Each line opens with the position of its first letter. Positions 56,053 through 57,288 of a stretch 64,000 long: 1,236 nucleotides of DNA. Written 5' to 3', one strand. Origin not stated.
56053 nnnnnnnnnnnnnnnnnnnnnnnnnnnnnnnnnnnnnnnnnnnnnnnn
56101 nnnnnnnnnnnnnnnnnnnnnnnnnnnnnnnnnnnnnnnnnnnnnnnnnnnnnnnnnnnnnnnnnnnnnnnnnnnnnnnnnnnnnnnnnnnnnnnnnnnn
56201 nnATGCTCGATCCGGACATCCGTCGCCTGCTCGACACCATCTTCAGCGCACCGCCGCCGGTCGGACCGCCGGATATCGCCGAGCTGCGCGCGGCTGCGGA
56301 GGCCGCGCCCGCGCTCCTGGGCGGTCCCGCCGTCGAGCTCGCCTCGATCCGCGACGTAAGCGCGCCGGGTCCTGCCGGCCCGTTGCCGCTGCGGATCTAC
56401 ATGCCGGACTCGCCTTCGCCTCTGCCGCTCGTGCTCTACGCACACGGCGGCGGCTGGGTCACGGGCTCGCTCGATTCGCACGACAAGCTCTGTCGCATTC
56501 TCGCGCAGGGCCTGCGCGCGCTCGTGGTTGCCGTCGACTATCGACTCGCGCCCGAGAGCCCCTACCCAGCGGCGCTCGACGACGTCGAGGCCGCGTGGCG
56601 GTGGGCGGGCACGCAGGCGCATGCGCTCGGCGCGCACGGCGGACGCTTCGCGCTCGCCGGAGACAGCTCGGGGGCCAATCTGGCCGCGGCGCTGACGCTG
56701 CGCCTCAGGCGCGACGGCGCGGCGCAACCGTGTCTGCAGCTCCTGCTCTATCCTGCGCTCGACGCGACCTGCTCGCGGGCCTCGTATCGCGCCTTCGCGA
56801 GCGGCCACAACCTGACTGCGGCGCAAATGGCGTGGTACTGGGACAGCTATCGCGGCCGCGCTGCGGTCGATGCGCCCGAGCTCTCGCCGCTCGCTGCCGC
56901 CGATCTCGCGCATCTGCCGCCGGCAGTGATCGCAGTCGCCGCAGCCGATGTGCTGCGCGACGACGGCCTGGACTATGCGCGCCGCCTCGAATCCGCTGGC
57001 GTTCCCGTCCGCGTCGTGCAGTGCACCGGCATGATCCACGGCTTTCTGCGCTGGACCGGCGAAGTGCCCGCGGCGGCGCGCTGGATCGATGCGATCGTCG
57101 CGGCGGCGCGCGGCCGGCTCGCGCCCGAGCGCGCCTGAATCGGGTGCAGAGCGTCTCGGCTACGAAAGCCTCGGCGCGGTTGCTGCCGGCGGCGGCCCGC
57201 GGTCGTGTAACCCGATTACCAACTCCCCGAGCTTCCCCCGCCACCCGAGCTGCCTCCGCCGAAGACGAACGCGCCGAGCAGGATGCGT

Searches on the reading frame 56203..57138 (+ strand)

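Call 14: search_protein_families(library=ncbifam, proteins=[window:56203-57138:+], max_evalue=1)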
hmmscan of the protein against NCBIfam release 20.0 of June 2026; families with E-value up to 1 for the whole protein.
window:56203-57138:+ (311 aa): 8 families
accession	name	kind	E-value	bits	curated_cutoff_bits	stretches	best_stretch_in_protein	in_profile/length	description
NF058653.1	LipP1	equivalog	6.1e-90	301.1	350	1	4-300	1-298/300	LipP1 family hormone-sensitive lipase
NF033149.0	CHL_hydrolase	equivalog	1.2e-71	241.2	500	1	2-301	3-304/310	chloramphenicol hydrolase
NF058651.1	GESAG_HSLs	subfamily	1.5e-44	152.3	430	1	76-293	69-282/296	GESAG motif subfamily hormone-sensitive lipase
NF007547.0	PRK10162.1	equivalog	3.4e-42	144.5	389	1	27-286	39-299/321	acetyl esterase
NF058649.1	GTSAG_HSLs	subfamily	5.3e-30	104.9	380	1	9-284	27-291/312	GTSAG motif subfamily hormone-sensitive lipase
NF058650.1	GCSAG_HSLs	subfamily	8.2e-17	61.7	410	1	79-285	90-293/314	GCSAG motif subfamily hormone-sensitive lipase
NF052352.1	TriaclglyLipLipYMycb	equivalog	3.3e-08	33.1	450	1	135-284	244-380/397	triacylglycerol lipase LipY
NF052354.1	EstLipQMycob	equivalog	6.7e-06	25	700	1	73-177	164-267/418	esterase LipQ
